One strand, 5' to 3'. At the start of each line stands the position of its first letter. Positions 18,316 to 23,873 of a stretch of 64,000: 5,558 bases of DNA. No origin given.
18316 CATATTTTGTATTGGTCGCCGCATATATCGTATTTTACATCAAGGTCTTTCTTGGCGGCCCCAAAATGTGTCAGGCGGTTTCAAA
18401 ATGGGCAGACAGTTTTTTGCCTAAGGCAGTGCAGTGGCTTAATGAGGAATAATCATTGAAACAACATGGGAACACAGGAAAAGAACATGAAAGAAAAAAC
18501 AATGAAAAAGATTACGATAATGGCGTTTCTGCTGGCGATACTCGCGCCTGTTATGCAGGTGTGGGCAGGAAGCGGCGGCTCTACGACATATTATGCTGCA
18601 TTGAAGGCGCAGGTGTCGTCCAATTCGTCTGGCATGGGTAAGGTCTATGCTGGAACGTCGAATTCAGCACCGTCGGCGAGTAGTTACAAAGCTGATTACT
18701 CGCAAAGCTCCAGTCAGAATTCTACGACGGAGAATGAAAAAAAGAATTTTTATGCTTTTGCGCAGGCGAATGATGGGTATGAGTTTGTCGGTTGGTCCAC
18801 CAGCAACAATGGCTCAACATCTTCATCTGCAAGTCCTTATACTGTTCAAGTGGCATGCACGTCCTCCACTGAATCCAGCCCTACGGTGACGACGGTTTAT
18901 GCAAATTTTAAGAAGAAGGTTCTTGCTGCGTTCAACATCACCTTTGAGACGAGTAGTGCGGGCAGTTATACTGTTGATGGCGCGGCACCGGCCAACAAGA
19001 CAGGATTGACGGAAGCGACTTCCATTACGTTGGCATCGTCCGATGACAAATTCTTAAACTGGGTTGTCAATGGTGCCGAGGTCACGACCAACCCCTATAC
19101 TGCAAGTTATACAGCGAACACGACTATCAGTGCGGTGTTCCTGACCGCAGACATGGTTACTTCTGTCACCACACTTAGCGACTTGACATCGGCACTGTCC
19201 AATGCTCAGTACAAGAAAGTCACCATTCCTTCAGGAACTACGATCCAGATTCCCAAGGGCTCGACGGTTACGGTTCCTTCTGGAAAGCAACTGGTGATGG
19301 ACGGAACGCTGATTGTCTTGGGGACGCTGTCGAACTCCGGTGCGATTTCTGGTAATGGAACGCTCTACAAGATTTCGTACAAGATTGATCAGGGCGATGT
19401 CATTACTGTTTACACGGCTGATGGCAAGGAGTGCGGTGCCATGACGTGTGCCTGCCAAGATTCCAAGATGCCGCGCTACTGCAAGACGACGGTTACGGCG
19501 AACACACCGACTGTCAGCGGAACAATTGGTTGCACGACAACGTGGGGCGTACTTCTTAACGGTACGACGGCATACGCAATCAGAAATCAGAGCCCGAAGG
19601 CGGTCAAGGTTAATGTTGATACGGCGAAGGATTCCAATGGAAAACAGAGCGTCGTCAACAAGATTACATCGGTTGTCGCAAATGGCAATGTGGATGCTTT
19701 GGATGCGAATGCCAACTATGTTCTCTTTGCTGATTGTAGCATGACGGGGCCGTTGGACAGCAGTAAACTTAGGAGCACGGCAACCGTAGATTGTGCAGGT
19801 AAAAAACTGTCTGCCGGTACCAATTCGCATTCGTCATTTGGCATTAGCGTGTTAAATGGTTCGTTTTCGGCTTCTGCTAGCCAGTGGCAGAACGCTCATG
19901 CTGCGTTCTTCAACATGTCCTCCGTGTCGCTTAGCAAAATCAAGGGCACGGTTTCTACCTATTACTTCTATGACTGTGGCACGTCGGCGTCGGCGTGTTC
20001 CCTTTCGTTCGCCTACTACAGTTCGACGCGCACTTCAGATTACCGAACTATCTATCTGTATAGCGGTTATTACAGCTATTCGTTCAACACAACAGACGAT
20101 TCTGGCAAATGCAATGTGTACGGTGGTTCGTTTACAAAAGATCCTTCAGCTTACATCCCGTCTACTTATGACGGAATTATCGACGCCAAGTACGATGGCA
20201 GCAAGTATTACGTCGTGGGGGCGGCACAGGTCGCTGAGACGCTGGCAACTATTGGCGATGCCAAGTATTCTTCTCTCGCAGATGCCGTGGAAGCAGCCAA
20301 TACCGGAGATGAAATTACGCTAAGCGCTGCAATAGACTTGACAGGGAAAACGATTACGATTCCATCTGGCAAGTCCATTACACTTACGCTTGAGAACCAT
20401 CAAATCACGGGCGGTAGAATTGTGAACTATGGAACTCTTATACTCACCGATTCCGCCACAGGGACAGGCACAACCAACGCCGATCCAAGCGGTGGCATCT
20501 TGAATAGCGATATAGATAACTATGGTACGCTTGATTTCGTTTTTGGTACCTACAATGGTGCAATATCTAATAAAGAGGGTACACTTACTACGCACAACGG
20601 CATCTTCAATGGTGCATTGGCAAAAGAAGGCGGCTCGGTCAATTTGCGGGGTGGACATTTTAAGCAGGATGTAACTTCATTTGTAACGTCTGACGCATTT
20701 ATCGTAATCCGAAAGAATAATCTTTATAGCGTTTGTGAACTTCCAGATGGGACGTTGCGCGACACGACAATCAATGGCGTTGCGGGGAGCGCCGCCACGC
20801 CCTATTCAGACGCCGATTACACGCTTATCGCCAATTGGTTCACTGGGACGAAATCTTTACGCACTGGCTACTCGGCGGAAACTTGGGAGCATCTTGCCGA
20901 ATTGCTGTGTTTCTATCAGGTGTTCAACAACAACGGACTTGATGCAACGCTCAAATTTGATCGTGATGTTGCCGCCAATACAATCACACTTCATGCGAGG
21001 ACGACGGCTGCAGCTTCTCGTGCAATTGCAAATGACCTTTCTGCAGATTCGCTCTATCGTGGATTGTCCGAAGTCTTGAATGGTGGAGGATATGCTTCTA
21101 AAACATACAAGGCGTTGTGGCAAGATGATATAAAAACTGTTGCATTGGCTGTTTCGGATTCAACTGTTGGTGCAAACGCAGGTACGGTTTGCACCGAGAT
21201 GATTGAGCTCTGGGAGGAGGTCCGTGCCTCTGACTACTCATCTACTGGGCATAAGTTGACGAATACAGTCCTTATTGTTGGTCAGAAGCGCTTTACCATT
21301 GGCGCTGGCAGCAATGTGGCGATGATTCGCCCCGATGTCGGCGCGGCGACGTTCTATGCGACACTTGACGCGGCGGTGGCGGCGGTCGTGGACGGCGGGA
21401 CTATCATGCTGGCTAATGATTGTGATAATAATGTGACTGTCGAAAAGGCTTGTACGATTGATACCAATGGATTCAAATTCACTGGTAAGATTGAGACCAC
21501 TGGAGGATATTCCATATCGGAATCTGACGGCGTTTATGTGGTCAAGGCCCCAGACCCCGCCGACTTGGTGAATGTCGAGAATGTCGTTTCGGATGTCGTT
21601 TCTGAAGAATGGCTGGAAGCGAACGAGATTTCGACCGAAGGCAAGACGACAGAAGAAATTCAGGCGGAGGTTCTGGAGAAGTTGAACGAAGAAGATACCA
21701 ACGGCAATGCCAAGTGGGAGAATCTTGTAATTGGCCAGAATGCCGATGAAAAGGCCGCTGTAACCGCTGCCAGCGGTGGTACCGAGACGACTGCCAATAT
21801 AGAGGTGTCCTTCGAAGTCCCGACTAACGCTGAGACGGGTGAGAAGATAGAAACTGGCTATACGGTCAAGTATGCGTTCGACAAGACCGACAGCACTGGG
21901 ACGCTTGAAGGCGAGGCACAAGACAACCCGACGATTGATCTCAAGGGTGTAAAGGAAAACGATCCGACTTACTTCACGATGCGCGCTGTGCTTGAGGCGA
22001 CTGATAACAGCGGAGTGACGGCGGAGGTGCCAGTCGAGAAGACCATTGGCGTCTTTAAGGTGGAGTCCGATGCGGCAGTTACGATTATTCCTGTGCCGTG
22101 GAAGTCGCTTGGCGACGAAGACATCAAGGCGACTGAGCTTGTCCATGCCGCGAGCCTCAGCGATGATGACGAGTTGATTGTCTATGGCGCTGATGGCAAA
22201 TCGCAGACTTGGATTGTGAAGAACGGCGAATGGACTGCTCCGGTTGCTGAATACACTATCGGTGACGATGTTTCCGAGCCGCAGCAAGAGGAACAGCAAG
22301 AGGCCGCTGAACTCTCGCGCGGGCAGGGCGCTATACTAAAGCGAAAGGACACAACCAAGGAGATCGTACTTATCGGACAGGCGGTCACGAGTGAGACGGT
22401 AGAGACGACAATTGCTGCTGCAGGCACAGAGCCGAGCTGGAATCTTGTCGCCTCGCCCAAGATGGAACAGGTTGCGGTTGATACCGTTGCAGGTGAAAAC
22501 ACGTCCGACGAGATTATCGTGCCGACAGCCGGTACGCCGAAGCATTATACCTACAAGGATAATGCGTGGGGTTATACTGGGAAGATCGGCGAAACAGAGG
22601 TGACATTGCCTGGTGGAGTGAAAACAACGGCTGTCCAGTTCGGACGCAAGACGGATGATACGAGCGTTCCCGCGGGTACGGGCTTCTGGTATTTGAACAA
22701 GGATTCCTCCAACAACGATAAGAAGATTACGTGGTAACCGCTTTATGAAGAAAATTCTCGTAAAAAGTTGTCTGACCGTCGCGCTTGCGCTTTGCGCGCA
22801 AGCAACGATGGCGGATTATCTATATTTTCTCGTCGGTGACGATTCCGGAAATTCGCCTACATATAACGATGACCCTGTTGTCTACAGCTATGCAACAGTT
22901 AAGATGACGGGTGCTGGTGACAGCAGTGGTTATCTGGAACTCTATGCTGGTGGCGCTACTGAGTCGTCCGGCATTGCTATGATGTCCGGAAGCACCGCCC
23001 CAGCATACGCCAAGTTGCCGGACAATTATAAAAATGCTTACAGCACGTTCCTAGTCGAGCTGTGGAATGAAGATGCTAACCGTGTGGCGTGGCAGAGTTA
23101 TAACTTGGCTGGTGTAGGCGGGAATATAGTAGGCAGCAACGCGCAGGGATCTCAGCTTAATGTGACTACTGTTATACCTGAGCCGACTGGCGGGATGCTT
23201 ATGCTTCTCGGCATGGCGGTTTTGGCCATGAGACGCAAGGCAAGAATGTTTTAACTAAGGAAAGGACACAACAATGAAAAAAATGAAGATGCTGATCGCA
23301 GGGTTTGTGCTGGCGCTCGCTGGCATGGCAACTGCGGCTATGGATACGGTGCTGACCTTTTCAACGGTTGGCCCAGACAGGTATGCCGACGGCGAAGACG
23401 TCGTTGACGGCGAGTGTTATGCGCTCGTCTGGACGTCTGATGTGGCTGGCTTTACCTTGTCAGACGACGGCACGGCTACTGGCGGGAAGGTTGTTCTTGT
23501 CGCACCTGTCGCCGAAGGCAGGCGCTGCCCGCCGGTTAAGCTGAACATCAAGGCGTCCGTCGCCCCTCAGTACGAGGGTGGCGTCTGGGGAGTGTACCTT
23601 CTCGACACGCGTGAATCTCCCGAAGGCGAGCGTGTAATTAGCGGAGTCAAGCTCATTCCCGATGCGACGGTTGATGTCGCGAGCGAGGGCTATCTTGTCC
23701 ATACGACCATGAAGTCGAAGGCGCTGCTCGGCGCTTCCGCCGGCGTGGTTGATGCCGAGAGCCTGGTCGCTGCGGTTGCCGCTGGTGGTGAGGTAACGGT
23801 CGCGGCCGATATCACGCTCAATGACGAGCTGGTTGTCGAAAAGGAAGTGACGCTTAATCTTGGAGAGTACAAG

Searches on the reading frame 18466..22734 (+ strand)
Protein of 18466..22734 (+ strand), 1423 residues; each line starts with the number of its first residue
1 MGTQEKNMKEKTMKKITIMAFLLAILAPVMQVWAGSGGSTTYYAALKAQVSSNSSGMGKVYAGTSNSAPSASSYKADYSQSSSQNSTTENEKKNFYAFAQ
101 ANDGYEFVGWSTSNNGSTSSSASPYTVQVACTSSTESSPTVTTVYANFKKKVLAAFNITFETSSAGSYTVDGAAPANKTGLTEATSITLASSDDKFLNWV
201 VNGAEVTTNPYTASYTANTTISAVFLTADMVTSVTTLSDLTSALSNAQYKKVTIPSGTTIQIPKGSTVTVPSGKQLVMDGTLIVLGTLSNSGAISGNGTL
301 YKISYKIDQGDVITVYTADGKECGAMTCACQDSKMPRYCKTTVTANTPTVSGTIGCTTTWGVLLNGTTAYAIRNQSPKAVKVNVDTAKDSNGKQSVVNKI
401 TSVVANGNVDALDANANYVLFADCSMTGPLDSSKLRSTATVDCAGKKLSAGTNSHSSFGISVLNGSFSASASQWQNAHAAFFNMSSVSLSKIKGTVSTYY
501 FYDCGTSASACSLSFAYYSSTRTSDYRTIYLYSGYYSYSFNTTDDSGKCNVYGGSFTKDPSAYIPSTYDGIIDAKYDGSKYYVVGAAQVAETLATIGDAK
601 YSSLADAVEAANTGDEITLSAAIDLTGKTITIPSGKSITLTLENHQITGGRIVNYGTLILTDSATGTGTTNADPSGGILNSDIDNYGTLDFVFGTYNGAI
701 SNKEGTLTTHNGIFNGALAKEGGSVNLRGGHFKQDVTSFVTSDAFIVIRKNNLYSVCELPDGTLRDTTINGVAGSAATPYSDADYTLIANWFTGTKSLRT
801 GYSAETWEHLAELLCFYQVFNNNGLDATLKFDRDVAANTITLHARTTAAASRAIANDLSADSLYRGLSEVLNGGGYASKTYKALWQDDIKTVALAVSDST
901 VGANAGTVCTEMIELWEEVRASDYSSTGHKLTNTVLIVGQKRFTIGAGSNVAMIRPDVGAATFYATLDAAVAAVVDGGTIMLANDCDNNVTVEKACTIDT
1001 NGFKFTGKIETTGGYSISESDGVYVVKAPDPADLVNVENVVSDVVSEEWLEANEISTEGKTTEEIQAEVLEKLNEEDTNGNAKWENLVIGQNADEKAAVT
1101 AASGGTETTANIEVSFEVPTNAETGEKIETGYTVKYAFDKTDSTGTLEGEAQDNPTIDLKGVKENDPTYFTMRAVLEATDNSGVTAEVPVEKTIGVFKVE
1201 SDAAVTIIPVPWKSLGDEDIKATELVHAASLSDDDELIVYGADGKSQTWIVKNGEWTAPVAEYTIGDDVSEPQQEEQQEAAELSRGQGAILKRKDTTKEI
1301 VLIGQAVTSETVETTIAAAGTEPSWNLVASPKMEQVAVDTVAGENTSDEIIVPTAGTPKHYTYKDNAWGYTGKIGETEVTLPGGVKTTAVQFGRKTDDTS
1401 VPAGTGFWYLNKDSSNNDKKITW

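Call 5: search_protein_families(library=pfam, proteins=[window:18466-22734:+], max_evalue=0.1)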
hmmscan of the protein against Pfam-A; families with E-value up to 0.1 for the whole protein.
window:18466-22734:+ (1423 aa): 2 families
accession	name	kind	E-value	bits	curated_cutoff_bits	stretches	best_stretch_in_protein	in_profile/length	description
PF25158.1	ABCA11_C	-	0.0012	19.1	27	1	238-271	9-43/55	ABC transporter A family member 11-like, C-terminal domain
PF18998.6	Flg_new_2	-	0.0055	17.1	23.6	1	93-136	23-60/73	Divergent InlB B-repeat domain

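Call 6: search_protein_families(library=ncbifam, proteins=[window:18466-22734:+], max_evalue=0.1)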
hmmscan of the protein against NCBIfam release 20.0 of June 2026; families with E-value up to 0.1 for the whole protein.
window:18466-22734:+ (1423 aa): 2 families
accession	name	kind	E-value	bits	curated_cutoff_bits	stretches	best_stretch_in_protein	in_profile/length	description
TIGR02543.1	List_Bact_rpt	repeat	0.01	16.2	20.95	1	103-151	4-43/44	TIGR02543 family repeat protein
NF001772.0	PRK00513.1-3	equivalog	0.016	14.8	271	0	553-632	130-206/226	septum site-determining protein MinC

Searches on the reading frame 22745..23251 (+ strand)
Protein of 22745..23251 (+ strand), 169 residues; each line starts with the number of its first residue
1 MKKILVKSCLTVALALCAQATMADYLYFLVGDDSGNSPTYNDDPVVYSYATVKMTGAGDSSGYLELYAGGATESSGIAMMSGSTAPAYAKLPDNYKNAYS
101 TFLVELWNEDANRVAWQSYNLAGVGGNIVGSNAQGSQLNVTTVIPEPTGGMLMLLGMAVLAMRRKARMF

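Call 5: search_protein_families(library=pfam, proteins=[window:22745-23251:+], max_evalue=0.1)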
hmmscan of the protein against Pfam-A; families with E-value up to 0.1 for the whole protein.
window:22745-23251:+ (169 aa): 1 family
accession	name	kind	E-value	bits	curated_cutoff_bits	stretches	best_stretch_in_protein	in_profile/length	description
PF07589.16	PEP-CTERM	-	0.0054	17.2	20.7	1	144-165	2-24/24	PEP-CTERM motif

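Call 6: search_protein_families(library=ncbifam, proteins=[window:22745-23251:+], max_evalue=0.1)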
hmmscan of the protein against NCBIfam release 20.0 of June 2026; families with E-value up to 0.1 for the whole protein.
window:22745-23251:+ (169 aa): 8 families
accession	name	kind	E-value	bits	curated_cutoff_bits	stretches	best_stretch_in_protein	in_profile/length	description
NF038129.1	PEP_NF038129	equivalog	8.9e-06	25.7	65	1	97-166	116-193/194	NF038129 family PEP-CTERM protein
NF038126.1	PEP_CTERM_FxDxF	subfamily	0.002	18.4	50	1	119-163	117-161/165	FxDxF family PEP-CTERM protein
TIGR02595.1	PEP_CTERM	domain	0.007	17.1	16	1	144-166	1-23/24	PEP-CTERM sorting domain-containing protein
NF033947.0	PEP-cistern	hypoth_equivalog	0.0077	16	60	1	114-165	145-194/195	cistern family PEP-CTERM protein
NF041927.1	Xrt_dep_XDP1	equivalog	0.0088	16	125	1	139-165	214-241/242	exosortase-dependent surface protein XDP1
NF033554.9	floc_PepA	equivalog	0.012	15.4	80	0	104-167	199-260/261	flocculation-associated PEP-CTERM protein PepA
NF038120.1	PEP_CTERM_QFxxD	subfamily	0.013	15.3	80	1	108-165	154-214/215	NF038120 family PEP-CTERM protein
NF038119.1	PEP_CTERM_MHFG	equivalog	0.061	13.6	100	1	131-167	223-259/260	MHFG family PEP-CTERM protein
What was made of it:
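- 22745..23254 (+): Small PEP-CTERM protein 1 (169 aa), between giant 1 and giant 2. TIGR02595 scores 17.1 bits (cut-off 16) (call 6).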

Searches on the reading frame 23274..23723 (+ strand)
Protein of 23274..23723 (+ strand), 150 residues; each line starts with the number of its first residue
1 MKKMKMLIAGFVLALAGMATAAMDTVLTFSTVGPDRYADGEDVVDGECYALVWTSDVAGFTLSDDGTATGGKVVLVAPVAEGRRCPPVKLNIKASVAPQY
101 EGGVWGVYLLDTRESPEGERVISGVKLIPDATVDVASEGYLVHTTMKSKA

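Call 25: find_homologous_proteins(query=window:23274-23723:+, max_evalue=0.001)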
Query window:23274-23723:+ (150 aa): 303 proteins with E <= 0.001 among 379 candidates; the best 120 are listed.
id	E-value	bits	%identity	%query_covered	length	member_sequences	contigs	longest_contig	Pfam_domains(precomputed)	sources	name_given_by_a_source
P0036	6.9e-29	118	50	75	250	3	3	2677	-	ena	-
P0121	7.0e-29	118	54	75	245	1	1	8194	-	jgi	-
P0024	1.5e-28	117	50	84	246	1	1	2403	-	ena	-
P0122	1.5e-28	117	59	61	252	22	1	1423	-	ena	-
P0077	1.7e-28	117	60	61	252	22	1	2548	-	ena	-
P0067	2.1e-28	117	62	61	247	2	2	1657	-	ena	-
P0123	2.1e-28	117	60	61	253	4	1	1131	-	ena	-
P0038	7.7e-28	115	57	63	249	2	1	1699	-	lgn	-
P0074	7.7e-28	115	58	61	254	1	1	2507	-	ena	-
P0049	2.5e-27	113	56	61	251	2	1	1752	-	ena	-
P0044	2.7e-27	113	56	61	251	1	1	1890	-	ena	-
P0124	3.4e-27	113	56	61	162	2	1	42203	-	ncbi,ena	-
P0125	4.4e-27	112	52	69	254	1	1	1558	-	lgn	-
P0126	6.1e-27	112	49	95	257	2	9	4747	-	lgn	-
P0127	9.3e-27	111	53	83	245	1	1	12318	-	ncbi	-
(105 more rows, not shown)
